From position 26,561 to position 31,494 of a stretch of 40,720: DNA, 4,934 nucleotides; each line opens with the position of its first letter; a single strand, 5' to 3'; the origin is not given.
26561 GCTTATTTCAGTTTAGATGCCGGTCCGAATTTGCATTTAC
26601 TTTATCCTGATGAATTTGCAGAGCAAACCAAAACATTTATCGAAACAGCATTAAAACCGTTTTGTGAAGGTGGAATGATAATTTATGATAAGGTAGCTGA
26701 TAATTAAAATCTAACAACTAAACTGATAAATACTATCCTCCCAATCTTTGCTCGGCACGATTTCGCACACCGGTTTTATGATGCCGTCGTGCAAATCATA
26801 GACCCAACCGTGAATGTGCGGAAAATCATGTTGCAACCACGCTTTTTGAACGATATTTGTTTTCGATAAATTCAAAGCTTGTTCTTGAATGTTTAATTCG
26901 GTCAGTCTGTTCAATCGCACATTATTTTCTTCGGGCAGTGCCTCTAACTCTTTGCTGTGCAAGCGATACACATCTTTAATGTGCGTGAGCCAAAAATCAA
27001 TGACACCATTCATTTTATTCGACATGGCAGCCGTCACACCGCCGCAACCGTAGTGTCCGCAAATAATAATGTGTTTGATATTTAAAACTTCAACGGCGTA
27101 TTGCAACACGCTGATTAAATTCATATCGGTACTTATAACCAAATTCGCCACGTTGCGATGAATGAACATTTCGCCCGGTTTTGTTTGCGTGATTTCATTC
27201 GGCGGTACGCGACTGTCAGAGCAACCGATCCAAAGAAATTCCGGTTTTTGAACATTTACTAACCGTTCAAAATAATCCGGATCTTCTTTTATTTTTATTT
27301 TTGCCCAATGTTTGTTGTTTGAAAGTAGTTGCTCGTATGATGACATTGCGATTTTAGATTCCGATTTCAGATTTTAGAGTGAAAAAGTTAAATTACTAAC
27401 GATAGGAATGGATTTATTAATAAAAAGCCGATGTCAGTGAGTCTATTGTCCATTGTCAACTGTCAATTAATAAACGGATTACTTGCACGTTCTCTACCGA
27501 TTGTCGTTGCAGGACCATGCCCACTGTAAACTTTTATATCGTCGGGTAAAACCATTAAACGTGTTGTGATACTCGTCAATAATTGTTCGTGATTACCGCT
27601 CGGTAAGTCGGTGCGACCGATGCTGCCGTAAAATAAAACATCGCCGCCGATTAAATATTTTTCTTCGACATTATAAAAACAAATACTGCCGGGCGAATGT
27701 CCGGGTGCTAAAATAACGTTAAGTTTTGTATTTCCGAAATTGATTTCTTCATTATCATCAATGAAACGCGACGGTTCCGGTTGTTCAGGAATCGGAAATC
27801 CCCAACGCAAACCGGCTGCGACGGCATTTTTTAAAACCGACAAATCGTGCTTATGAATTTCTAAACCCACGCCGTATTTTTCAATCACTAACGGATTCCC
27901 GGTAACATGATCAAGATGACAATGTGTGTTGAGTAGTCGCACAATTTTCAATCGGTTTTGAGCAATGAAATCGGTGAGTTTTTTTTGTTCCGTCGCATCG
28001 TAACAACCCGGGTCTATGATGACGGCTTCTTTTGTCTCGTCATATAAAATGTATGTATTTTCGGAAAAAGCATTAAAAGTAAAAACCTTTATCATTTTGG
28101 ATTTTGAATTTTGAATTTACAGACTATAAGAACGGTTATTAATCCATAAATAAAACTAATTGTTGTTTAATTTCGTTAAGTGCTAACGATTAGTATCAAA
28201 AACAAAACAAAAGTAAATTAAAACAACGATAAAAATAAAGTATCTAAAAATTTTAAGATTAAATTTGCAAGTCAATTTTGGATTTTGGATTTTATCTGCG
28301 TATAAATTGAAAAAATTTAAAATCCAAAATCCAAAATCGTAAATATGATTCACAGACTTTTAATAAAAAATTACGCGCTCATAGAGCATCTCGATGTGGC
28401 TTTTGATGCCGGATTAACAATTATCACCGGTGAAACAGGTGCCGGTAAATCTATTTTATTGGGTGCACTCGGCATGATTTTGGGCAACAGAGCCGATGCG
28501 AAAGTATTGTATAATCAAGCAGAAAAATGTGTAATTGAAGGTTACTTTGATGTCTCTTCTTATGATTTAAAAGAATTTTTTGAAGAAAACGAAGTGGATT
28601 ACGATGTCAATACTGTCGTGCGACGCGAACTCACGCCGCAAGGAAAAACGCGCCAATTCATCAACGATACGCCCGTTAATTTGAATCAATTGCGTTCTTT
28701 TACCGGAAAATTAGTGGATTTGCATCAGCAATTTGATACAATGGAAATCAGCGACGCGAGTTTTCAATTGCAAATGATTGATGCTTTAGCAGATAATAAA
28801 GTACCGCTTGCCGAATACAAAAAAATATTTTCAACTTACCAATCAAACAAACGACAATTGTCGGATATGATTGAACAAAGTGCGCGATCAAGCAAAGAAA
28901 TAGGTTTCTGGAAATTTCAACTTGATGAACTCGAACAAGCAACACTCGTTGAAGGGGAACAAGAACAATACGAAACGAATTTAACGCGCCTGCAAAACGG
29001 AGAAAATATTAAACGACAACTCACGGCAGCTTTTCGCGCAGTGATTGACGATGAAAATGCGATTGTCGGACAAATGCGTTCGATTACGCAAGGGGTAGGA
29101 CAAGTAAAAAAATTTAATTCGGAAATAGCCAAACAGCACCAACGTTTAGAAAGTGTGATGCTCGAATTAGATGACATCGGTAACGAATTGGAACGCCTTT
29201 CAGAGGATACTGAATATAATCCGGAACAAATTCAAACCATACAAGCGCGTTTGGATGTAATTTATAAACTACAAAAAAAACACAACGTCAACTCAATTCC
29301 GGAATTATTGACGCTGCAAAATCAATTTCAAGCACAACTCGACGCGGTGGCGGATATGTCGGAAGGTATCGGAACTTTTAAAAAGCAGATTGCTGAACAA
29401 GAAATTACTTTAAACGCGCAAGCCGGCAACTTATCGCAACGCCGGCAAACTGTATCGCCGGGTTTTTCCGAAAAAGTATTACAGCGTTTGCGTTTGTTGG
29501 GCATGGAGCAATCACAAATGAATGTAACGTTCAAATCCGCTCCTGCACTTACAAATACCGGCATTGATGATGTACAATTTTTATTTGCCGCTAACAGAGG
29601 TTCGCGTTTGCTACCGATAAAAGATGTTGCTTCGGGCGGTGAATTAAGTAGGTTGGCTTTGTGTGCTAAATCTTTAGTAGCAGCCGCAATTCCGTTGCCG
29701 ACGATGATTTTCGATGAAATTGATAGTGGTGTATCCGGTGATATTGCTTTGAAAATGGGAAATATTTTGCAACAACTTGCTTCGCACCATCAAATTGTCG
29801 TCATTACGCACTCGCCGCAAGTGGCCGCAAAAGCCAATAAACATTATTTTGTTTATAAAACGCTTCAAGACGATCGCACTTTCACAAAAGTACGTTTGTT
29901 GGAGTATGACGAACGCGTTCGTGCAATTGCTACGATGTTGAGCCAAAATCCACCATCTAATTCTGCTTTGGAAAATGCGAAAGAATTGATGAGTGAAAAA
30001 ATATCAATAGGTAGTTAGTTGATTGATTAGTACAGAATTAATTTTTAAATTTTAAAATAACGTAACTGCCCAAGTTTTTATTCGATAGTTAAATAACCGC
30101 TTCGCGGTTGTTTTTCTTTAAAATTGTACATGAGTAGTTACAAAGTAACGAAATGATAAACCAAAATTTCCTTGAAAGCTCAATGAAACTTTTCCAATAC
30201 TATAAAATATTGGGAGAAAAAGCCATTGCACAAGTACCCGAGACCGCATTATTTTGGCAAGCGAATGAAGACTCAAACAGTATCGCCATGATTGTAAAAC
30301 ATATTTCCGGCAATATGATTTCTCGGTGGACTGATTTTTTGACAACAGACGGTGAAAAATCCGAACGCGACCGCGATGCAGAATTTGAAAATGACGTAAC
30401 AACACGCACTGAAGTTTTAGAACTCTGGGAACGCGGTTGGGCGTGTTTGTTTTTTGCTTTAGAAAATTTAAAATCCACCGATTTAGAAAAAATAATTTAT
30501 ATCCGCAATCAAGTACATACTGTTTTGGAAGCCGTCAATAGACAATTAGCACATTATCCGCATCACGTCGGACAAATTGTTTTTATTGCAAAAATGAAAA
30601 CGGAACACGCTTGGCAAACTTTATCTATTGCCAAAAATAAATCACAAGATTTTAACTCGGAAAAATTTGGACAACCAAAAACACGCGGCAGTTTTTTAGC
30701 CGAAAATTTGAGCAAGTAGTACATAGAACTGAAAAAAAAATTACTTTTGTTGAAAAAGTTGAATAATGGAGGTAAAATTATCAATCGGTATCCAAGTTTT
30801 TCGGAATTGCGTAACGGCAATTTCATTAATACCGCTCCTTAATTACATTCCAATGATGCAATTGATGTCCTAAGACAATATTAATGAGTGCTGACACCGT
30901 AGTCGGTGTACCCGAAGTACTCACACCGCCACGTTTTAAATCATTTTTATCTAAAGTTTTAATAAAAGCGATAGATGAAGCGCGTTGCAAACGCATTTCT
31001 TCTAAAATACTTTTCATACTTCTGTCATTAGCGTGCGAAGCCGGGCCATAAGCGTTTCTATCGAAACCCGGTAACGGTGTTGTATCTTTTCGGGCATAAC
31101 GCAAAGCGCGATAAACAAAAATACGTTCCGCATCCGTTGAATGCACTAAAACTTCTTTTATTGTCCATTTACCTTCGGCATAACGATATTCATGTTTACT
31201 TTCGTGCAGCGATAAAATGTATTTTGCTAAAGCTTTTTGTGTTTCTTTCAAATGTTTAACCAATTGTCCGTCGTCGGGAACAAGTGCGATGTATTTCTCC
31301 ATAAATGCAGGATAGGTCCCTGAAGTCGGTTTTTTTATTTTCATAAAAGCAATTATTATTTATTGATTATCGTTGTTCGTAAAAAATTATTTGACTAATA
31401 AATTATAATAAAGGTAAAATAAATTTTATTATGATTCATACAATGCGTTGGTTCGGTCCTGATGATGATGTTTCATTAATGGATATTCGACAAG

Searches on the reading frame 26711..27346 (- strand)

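Call 19: search_protein_families(library=pfam, proteins=[window:26711-27346:-], max_evalue=0.00001)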
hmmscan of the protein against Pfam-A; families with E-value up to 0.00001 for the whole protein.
window:26711-27346:- (211 aa): 1 family
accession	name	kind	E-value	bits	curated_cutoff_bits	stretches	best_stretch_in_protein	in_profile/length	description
PF00484.24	Pro_CA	-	6.9e-52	176.3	25.7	1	38-189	2-155/156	Carbonic anhydrase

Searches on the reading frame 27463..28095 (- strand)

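Call 19: search_protein_families(library=pfam, proteins=[window:27463-28095:-], max_evalue=0.00001)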
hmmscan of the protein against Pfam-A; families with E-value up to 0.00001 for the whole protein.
window:27463-28095:- (210 aa): 2 families
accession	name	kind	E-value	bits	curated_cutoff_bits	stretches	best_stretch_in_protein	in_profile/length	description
PF00753.33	Lactamase_B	-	3.1e-29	102.7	22.7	1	11-193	5-196/196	Metallo-beta-lactamase superfamily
PF19583.5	ODP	-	4.9e-06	27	27.2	0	11-154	2-137/194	ODP family beta lactamase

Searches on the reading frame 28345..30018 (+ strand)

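Call 19: search_protein_families(library=pfam, proteins=[window:28345-30018:+], max_evalue=0.00001)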
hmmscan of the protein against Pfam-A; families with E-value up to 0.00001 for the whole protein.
window:28345-30018:+ (557 aa): 4 families
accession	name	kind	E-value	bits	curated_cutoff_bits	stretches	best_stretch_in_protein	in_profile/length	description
PF02463.25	SMC_N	-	1.9e-18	67.1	40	1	1-506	1-214/220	RecF/RecN/SMC N terminal domain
PF13476.12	AAA_23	-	2e-12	48.6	27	1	4-200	1-163/201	AAA domain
PF13304.12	AAA_21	-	2.9e-08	34.6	27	0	326-493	220-302/304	AAA domain, putative AbiEii toxin, Type IV TA system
PF13175.12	AAA_15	-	4.8e-06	26.9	32.1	1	1-316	1-270/374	AAA ATPase domain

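Call 75: search_protein_families(library=padloc, proteins=[window:28345-30018:+], max_evalue=0.00001)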
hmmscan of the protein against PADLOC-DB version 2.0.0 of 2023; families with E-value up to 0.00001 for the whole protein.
window:28345-30018:+ (557 aa): 27 families (the best 25 are shown)
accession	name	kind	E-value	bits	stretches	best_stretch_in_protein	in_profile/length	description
PDLC04135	mad3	-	4.1e-25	87.1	1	1-523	1-357/374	mads_3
PDLC00305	PtuA1|PtuA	-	4.2e-10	37.5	0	2-73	3-71/392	AAA ATPase domain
PDLC03859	LmuB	-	1e-09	36.1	0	2-66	5-57/611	-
PDLC00279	PtuA1|PtuA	-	1.4e-09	35.6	0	1-63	5-66/416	AAA ATPase domain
PDLC02980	AriA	-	6.4e-09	34.2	0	374-493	220-302/304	-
PDLC00310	PtuA1|PtuA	-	5e-08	30.5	0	2-58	3-59/443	AAA ATPase domain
PDLC00278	PtuA1|PtuA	-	6.4e-08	30.3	1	2-48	3-49/436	AAA ATPase domain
PDLC04178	HEC-01A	-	1.2e-07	29.1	0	2-44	9-50/399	-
PDLC00311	PtuA1|PtuA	-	1.8e-07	28.5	0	3-47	4-48/455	AAA ATPase domain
PDLC00281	PtuA1|PtuA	-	4e-07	27.5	0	22-90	37-107/448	AAA ATPase domain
PDLC00290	PtuA1|PtuA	-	4.2e-07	27.7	0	2-55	3-56/414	AAA ATPase domain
PDLC00271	PtuA1|PtuA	-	5.2e-07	27.6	0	2-49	3-50/421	AAA ATPase domain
PDLC04168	GajA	-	5.3e-07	26.7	0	2-52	4-54/570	-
PDLC00298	PtuA1|PtuA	-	8e-07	26.5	1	2-47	3-48/423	AAA ATPase domain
PDLC03863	LmuB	-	1.1e-06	25.6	0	14-56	16-58/610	-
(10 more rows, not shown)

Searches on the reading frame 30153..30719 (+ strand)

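Call 19: search_protein_families(library=pfam, proteins=[window:30153-30719:+], max_evalue=0.00001)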
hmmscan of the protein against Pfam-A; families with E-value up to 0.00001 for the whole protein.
window:30153-30719:+ (188 aa): 2 families
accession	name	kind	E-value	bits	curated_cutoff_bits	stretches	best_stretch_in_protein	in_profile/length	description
PF07609.16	DUF1572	-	8.4e-70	234.2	23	1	3-163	3-163/163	Protein of unknown function (DUF1572)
PF12867.12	DinB_2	-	6e-09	36.9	24.8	1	23-142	11-128/128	DinB superfamily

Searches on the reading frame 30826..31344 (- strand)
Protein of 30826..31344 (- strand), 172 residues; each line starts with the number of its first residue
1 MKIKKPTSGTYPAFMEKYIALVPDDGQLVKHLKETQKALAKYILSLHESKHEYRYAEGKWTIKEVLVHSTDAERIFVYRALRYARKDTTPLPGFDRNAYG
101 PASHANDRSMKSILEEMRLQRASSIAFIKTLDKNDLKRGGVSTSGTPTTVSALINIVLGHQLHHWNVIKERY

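Call 20: search_protein_families(library=pfam, proteins=[window:30826-31344:-], max_evalue=0.00001)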
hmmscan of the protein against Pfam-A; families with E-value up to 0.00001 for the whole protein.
window:30826-31344:- (172 aa): 1 family
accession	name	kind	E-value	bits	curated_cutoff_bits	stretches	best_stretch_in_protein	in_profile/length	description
PF12867.12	DinB_2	-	5.4e-19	69.4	24.8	1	32-168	2-128/128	DinB superfamily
